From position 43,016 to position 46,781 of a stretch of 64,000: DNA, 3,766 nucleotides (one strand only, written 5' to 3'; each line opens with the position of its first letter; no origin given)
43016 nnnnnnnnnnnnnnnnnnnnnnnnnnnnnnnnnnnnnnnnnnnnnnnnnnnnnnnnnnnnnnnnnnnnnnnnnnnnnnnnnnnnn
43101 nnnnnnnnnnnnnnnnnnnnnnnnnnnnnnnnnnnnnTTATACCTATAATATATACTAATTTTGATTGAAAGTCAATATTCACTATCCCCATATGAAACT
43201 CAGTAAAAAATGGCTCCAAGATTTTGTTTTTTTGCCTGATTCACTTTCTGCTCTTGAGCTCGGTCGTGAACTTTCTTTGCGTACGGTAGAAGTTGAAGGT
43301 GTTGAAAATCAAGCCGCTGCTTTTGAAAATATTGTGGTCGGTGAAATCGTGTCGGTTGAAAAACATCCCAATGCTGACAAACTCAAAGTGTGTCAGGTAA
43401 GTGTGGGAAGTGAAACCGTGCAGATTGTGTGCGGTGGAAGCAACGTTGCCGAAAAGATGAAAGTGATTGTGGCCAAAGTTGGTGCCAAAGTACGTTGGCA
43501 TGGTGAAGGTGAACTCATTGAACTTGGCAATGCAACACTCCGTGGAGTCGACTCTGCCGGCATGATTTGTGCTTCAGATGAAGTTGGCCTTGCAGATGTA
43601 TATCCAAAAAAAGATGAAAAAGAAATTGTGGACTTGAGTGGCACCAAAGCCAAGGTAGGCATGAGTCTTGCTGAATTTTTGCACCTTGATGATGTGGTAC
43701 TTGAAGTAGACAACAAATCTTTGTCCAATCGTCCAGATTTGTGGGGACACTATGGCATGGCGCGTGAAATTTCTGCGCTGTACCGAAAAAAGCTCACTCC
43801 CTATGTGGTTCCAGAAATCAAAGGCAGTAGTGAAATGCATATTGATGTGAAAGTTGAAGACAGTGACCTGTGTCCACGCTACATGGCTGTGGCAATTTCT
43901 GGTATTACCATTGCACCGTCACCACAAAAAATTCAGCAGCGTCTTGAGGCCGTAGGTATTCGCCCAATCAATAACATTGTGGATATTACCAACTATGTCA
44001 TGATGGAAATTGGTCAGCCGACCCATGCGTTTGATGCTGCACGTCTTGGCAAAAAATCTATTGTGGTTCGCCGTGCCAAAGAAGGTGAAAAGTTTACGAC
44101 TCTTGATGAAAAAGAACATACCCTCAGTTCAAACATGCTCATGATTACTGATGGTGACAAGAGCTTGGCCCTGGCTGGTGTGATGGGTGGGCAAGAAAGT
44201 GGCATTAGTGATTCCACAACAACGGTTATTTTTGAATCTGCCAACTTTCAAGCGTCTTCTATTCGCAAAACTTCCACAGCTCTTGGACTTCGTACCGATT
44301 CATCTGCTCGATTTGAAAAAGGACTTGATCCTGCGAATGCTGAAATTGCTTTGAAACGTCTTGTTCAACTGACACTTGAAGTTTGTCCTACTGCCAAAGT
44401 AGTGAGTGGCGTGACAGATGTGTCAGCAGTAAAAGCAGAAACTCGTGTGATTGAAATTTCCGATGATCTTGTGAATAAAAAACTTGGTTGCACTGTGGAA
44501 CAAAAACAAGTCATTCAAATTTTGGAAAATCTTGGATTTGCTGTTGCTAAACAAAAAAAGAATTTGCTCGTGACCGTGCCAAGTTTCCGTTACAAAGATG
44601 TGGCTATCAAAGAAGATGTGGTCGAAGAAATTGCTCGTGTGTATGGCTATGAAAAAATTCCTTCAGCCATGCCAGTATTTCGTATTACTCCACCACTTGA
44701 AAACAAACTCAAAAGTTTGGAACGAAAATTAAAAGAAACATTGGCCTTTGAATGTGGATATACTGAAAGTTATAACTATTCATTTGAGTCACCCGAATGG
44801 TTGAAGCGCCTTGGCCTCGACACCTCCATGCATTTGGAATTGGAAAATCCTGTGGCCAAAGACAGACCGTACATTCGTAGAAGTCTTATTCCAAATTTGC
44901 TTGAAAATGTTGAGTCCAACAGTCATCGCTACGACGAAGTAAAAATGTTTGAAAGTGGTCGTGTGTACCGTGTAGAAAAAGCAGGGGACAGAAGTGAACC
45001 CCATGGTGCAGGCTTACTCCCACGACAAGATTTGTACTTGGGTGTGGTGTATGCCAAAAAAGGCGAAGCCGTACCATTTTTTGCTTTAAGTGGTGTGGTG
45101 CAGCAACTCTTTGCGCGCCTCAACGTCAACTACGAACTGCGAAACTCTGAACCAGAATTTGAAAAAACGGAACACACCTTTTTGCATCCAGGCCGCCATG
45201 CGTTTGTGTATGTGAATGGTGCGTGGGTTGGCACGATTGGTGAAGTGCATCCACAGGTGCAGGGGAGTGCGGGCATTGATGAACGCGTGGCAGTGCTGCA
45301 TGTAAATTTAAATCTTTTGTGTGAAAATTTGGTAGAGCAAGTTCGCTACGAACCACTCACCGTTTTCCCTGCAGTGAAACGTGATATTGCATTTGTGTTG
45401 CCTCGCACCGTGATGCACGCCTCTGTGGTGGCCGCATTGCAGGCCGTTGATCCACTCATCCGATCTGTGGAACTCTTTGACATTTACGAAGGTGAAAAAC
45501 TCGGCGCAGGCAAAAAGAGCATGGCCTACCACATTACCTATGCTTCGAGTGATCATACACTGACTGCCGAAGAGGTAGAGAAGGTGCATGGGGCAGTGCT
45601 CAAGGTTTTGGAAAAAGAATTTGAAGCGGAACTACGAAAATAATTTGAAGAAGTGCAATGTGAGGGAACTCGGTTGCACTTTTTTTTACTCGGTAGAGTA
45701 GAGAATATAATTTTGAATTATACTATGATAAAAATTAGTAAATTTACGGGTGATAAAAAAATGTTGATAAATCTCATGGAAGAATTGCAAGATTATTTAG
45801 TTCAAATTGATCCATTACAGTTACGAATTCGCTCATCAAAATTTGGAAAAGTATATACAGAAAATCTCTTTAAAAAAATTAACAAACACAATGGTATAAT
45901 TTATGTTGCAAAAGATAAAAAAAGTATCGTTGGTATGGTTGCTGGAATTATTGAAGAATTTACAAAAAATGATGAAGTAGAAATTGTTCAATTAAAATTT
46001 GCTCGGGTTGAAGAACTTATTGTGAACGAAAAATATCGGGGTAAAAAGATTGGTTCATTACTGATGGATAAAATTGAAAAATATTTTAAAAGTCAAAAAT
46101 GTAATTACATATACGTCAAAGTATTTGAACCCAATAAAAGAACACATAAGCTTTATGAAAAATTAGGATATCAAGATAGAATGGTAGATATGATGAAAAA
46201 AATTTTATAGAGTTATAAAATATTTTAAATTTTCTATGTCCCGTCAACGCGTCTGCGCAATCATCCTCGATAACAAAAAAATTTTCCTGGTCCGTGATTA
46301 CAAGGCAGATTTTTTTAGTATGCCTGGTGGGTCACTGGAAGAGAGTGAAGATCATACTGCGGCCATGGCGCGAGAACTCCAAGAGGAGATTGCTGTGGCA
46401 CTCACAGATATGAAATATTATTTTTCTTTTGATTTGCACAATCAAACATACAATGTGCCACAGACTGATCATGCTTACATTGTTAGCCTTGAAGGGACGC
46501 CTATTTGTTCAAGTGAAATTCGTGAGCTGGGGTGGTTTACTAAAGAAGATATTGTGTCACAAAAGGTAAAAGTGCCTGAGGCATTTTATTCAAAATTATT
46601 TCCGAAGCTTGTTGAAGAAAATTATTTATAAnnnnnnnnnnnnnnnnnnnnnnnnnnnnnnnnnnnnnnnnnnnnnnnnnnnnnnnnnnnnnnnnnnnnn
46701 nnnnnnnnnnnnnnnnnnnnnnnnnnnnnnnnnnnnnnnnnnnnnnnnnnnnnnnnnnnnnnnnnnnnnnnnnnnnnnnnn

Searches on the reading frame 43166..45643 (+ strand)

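Call 94: search_protein_families(library=pfam, proteins=[window:43166-45643:+], max_evalue=0.00001)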
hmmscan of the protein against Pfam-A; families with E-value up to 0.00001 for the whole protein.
window:43166-45643:+ (825 aa): 5 families
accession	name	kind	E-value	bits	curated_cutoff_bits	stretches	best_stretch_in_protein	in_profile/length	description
PF03483.22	B3_4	-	4.9e-70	235.1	29.3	1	236-407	2-173/174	B3/4 domain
PF17759.6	tRNA_synthFbeta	-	2.1e-46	158.5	22.4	1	498-715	1-214/214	Phenylalanyl tRNA synthetase beta chain CLM domain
PF03147.19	FDX-ACB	-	2.6e-27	95.5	31.1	1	734-824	3-94/94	Ferredoxin-fold anticodon binding domain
PF03484.21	B5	-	3.7e-20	72.3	28.6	1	429-495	1-67/67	tRNA synthetase B5 domain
PF01588.26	tRNA_bind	-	9.7e-19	67.7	27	1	56-153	1-83/96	Putative tRNA binding domain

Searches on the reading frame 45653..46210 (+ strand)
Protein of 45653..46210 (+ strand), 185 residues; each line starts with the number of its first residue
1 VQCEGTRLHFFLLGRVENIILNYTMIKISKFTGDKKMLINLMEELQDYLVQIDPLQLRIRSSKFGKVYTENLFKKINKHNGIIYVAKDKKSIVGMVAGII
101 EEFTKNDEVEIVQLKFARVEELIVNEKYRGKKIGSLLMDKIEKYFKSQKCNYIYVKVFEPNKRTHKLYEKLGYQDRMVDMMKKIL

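Call 94: search_protein_families(library=pfam, proteins=[window:45653-46210:+], max_evalue=0.00001)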
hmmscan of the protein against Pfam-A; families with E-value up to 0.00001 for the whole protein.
window:45653-46210:+ (185 aa): 3 families
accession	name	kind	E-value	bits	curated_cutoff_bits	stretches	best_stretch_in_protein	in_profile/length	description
PF00583.31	Acetyltransf_1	-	2.1e-19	70.4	20.7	1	69-173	21-116/116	Acetyltransferase (GNAT) family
PF13508.13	Acetyltransf_7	-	1.7e-14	54.3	27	1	80-174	2-83/84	Acetyltransferase (GNAT) domain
PF13673.13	Acetyltransf_10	-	1.9e-11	44.5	23.6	1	63-175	12-109/128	Acetyltransferase (GNAT) domain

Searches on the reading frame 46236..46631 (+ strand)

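Call 94: search_protein_families(library=pfam, proteins=[window:46236-46631:+], max_evalue=0.00001)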
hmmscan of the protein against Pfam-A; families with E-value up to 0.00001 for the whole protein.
window:46236-46631:+ (131 aa): 1 family
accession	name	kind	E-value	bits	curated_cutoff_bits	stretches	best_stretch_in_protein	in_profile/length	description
PF00293.34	NUDIX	-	8.6e-15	55.4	21.1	1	2-109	2-122/134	NUDIX domain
